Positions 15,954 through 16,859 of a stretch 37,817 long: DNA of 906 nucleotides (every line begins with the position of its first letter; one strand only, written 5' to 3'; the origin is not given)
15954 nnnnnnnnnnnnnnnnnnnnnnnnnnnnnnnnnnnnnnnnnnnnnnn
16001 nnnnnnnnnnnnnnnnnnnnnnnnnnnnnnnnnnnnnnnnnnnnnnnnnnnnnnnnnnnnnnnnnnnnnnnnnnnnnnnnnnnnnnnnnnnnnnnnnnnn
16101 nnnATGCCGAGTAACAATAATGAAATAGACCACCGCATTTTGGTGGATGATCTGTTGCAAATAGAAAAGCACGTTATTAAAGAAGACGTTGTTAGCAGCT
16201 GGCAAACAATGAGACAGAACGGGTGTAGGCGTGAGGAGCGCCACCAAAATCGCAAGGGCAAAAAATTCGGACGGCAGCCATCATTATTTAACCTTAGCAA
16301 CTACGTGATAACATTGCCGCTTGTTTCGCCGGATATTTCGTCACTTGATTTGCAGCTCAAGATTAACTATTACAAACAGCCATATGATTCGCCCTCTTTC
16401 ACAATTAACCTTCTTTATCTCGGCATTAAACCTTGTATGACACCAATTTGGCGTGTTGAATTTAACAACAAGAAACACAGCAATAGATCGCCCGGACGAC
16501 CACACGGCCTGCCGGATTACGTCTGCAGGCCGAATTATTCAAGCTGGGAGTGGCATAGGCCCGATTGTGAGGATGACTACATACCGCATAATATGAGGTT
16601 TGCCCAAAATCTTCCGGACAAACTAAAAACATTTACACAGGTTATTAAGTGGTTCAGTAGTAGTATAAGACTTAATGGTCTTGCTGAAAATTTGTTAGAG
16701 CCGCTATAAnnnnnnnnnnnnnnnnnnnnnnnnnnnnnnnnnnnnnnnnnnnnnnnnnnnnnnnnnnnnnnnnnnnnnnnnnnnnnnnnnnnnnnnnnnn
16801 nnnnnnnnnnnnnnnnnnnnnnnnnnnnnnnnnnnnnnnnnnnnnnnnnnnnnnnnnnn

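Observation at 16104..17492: Two unknown proteins co-transcribed with the cI-like repressor (RexAB-position cassette)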

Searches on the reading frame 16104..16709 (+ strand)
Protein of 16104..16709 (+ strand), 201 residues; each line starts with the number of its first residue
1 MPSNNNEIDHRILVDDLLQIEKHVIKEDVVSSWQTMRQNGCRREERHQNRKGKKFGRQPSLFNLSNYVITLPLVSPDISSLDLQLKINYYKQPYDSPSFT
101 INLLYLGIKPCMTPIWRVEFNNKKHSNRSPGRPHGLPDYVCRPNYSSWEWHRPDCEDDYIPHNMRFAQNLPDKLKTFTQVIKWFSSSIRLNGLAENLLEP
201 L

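Call 4: search_protein_families(library=pfam, proteins=[window:16104-16709:+], max_evalue=1)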
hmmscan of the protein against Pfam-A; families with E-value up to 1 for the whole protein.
window:16104-16709:+ (201 aa): 2 families
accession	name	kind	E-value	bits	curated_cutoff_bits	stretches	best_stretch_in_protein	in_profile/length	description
PF04631.17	PIF2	-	0.065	12.5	25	1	6-80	179-251/372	Per os infectivity factor 2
PF22398.1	DUF6978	-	0.15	12.8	29.6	0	85-128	44-84/133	Family of unknown function (DUF6978)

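Call 5: search_protein_families(library=padloc, proteins=[window:16104-16709:+], max_evalue=1)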
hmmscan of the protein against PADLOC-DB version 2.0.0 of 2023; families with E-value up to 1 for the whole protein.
window:16104-16709:+ (201 aa): 0 families

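Call 6: search_protein_families(library=phrogs, proteins=[window:16104-16709:+], max_evalue=1)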
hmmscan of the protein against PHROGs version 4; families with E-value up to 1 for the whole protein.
window:16104-16709:+ (201 aa): 0 families

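Call 7: search_protein_families(library=ncbifam, proteins=[window:16104-16709:+], max_evalue=1)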
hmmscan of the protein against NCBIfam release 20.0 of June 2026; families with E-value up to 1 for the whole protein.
window:16104-16709:+ (201 aa): 0 families

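Call 10: search_dna_similar(query=window:16104-16709:+, collection=phages, mode=protein, max_rows=30, max_evalue=0.01)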
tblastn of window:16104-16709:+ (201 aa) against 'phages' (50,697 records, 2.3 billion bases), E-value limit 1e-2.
No match.

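Call 12: find_homologous_proteins(query=window:16104-16709:+, max_evalue=0.001)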
Query window:16104-16709:+ (201 aa): 1 proteins with E <= 0.001 among 31 candidates.
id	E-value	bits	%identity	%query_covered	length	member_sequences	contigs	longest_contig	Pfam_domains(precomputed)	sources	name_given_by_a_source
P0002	1.1e-136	471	100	100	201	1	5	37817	-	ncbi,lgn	-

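Call 14: search_solved_structures(query=window:16104-16709:+, max_evalue=10)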
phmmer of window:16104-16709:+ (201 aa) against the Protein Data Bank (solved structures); distinct sequences matched with E-value up to 10: 0.

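Call 16: find_encoding_contigs(protein=P0002, flank=10000, max_places=10)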
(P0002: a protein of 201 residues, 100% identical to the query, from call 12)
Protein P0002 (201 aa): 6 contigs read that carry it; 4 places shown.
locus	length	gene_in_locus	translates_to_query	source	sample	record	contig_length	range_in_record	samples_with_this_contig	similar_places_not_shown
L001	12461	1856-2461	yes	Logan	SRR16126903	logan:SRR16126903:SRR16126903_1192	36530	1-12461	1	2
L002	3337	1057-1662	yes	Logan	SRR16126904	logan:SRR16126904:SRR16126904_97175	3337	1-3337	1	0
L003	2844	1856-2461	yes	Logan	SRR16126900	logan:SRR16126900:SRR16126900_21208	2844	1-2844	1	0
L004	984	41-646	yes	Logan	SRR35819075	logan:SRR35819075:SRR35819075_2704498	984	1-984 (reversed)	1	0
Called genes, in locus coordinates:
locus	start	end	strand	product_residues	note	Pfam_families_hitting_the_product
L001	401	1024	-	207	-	-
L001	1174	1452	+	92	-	-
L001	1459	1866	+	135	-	PF01381:HTH_3, PF12844:HTH_19 (weak), PF13443:HTH_26 (weak), PF13560:HTH_31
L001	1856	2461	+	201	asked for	-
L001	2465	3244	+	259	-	-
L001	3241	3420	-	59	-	-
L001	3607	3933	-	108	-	PF14213:DUF4325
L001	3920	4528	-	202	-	-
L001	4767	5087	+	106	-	PF10073:GapR_DNA-bd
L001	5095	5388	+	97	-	-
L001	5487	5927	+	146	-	-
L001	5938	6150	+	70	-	-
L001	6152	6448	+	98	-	-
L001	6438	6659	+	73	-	PF05930:Phage_AlpA, PF12728:HTH_17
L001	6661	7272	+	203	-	-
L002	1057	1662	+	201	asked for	-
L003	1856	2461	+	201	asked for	-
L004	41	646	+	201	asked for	-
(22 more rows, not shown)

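Call 33: search_protein_families(library=pfam, alignment_id=A1, max_evalue=0.1)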
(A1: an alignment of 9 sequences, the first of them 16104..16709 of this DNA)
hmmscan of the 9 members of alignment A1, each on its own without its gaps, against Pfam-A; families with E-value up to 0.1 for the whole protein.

A. member 1, window:16104-16709:+ (201 aa): 1 family
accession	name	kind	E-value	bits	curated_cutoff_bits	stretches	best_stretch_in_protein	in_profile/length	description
PF04631.17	PIF2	-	0.065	12.5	25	1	6-80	179-251/372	Per os infectivity factor 2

B. families by the number of members that match (of 9 scanned): 2 families
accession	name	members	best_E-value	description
PF22398.1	DUF6978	3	0.00033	Family of unknown function (DUF6978)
PF04631.17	PIF2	1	0.065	Per os infectivity factor 2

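Call 35: search_solved_structures(query=A1, max_evalue=10)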
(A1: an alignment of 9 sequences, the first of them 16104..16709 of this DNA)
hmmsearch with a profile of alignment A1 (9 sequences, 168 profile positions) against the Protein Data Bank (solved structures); distinct sequences matched with E-value up to 10: 6.
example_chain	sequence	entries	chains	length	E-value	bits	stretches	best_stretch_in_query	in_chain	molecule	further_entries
8q8b_A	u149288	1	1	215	0.065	16.1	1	81-147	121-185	Glutathione S-transferase D1 isoform X1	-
8q89_A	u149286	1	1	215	0.069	16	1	81-147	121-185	Glutathione S-transferase D1 isoform X1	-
8q8a_A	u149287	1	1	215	0.07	16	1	81-147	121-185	Glutathione S-transferase D1 isoform X1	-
7rhp_A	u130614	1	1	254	0.088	15.6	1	81-147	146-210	Glutathione S-transferase AmGSTD1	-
8jh7_H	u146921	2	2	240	1.5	11.6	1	70-108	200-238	anti-BRIL Fab Heavy chain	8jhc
8j9o_B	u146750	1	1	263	1.7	11.4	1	70-108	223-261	anti-BRIL Fab Heavy Chain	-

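Call 62: search_protein_families(library=padloc, alignment_id=A6, max_evalue=0.01)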
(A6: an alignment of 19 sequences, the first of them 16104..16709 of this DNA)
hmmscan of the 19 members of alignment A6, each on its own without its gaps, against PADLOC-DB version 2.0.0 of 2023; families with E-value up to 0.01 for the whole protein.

A. member 1, window:16104-16709:+ (201 aa): 0 families

B. families by the number of members that match (of 19 scanned): 0 families

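Call 63: predict_structure(alignment_id=A6)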
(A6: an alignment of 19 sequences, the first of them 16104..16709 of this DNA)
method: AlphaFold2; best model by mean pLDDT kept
length: 201 residues; sequences in the alignment: 19
mean_pLDDT: 84.7   pTM: 0.82
mean pLDDT of the five models: 84.7, 84.4, 84.1, 83.3, 82.6
residues with pLDDT >= 90: 115; 70-90: 48; 50-70: 20; < 50: 18
segments of 3 or more residues with pLDDT < 50: 1-4, 39-49
pLDDT, mean of each block of 10 residues (from residue 1): 66 96 83 72 48 55 72 89 94 82 91 95 93 96 97 92 95 95 97 87 64
secondary structure, 60 per line:
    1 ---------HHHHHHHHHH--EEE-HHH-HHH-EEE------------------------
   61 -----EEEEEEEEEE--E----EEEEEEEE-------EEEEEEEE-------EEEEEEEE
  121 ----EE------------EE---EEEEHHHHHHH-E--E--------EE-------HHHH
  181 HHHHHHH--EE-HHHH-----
elements in order: H10-19 E22-24 E34-36 E66-75 E83-90 E98-105 E113-120 E144-147 H148-154 H177-187 H193-196

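Call 70: fold_search(model_id=the predicted structure, library=pdb)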
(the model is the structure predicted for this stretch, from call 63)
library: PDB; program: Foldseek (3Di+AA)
matches with E <= 10: 42; with E <= 0.001: 0
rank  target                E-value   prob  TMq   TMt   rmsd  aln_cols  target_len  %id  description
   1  5hug_A                3.6e+00  0.03  0.17  0.10  12.7       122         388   13  The crystal structure of neuraminidase from A/American green-winged teal/Washington/195750/2014 influenza virus (released 2016-04-13)
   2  1kd6_MODEL_1_A        3.9e+00  0.02  0.17  0.18  20.7       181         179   11  Solution structure of the eukaryotic pore-forming cytolysin equinatoxin II (released 2002-02-13)
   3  1p32_B                4.1e+00  0.04  0.25  0.29  22.0       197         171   10  CRYSTAL STRUCTURE OF HUMAN P32, A DOUGHNUT-SHAPED ACIDIC MITOCHONDRIAL MATRIX PROTEIN (released 1999-04-06)
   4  1ql0_A                4.3e+00  0.09  0.18  0.16   4.3        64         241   17  Sm Endonuclease from Seratia marcenscens at atomic resolution (released 2000-05-07)
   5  5mwv_MODEL_1_A        4.6e+00  0.01  0.13  0.10  11.4       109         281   12  Solid-state NMR Structure of outer membrane protein G in lipid bilayers (released 2017-12-27)
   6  8t7w                  4.9e+00  0.07  0.17  0.12   7.2        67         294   13  Crystal structure of Oxygen-dependent coproporphyrinogen-III oxidase (hemF) from Klebsiella aerogenes (released 2023-06-28)
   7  4e3y_A                5.2e+00  0.08  0.18  0.16   4.3        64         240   17  X-ray structure of the Serratia marcescens endonuclease at 0.95 A resolution (released 2013-05-08)
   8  6lxi_A                5.5e+00  0.02  0.17  0.10  13.2       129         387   12  Crystal structure of Z2B3 Fab in complex with influenza virus neuraminidase from A/Brevig Mission/1/1918 (H1N1) (released 2020-12-02)
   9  1qae_A                5.8e+00  0.07  0.17  0.15   5.7        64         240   16  THE ACTIVE SITE OF SERRATIA ENDONUCLEASE CONTAINS A CONSERVED MAGNESIUM-WATER CLUSTER (released 1999-05-18)
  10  9fdg_MODEL_1_A        5.8e+00  0.04  0.19  0.21  13.0        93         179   16  Solution structure of a de novo designed 12-stranded transmembrane beta-barrel in LDAO micelles. (released 2024-10-16)
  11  4hzv_A                6.2e+00  0.01  0.16  0.10   8.4       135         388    8  The crystal structure of influenza A neuraminidase N3 (released 2013-11-06)
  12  4b7j                  6.5e+00  0.02  0.16  0.10   9.9       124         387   12  H1N1 2009 Pandemic Influenza Virus: Resistance of the I223R Neuraminidase Mutant Explained by Kinetic and Structural Ana (released 2012-10-03)
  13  5nzn_A                6.5e+00  0.02  0.17  0.10  11.4       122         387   12  Complex of H275Y/S247N mutant variant of neuraminidase from H1N1 influenza virus with oseltamivir (released 2018-07-04)
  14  9a3p_K                6.5e+00  0.01  0.14  0.10  18.2       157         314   16  CLOCK-BMAL1 bound to the native Por nucleosome (released 2023-06-01)
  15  9ltj_B                6.9e+00  0.02  0.15  0.04  15.9       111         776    6  Cryo-EM structure of DDB1-DDA1-DET1 complex (released 2026-01-28)
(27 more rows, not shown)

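Call 71: search_protein_families(library=padloc, proteins=[window:16104-16709:+], max_evalue=10)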
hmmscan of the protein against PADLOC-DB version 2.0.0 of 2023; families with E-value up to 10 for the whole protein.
window:16104-16709:+ (201 aa): 0 families

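Call 82: list_cluster_members(proteins=[P0002, P0001, P0050, P0058, P0003, P0066])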
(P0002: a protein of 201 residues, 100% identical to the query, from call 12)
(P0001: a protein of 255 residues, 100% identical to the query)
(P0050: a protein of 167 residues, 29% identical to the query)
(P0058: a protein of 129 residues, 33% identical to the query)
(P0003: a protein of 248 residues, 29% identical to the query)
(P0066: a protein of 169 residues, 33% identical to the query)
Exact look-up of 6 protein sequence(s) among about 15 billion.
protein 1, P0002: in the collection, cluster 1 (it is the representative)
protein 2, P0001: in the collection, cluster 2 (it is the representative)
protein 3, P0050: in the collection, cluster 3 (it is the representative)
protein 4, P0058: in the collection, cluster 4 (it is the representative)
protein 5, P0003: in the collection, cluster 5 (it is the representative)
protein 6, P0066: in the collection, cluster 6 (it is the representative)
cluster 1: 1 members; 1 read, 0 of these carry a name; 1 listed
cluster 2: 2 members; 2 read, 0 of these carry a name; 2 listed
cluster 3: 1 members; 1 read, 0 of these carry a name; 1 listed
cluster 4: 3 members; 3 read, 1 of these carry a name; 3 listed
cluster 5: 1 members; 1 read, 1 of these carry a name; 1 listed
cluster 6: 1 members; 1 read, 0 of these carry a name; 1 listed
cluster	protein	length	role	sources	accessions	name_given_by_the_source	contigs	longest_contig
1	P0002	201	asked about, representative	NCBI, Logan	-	-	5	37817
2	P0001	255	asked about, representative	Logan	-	-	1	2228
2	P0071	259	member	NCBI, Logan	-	-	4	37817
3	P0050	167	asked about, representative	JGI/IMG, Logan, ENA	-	-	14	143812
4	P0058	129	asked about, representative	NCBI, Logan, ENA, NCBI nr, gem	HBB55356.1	MAG TPA: hypothetical protein DCZ49_04140 [Hyphomonadaceae bacterium] | hypothetical protein [Hyphomonadaceae bacterium]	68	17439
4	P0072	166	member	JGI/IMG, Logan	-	-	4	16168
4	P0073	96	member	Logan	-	-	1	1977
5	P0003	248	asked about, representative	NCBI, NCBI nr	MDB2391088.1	hypothetical protein N9X12_07715 [Alphaproteobacteria bacterium] | hypothetical protein [Alphaproteobacteria bacterium]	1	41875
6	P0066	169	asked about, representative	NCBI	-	-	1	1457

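Call 85: search_protein_families(library=pfam, alignment_id=A7, max_evalue=0.1)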
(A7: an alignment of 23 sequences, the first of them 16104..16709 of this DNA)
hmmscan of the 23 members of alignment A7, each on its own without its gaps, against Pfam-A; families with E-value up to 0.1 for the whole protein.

A. member 1, window:16104-16709:+ (201 aa): 1 family
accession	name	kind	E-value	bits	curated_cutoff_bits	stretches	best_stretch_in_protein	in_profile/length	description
PF04631.17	PIF2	-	0.065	12.5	25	1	6-80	179-251/372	Per os infectivity factor 2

B. families by the number of members that match (of 23 scanned): 2 families
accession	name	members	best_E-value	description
PF22398.1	DUF6978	8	0.00033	Family of unknown function (DUF6978)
PF04631.17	PIF2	1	0.065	Per os infectivity factor 2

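Call 86: search_protein_families(library=phrogs, alignment_id=A7, max_evalue=0.01)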
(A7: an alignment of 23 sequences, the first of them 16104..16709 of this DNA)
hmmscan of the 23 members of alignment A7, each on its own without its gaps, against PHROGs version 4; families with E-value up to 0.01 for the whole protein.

A. member 1, window:16104-16709:+ (201 aa): 0 families

B. families by the number of members that match (of 23 scanned): 1 family
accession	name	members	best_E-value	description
phrog_2017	-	5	1.2e-07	-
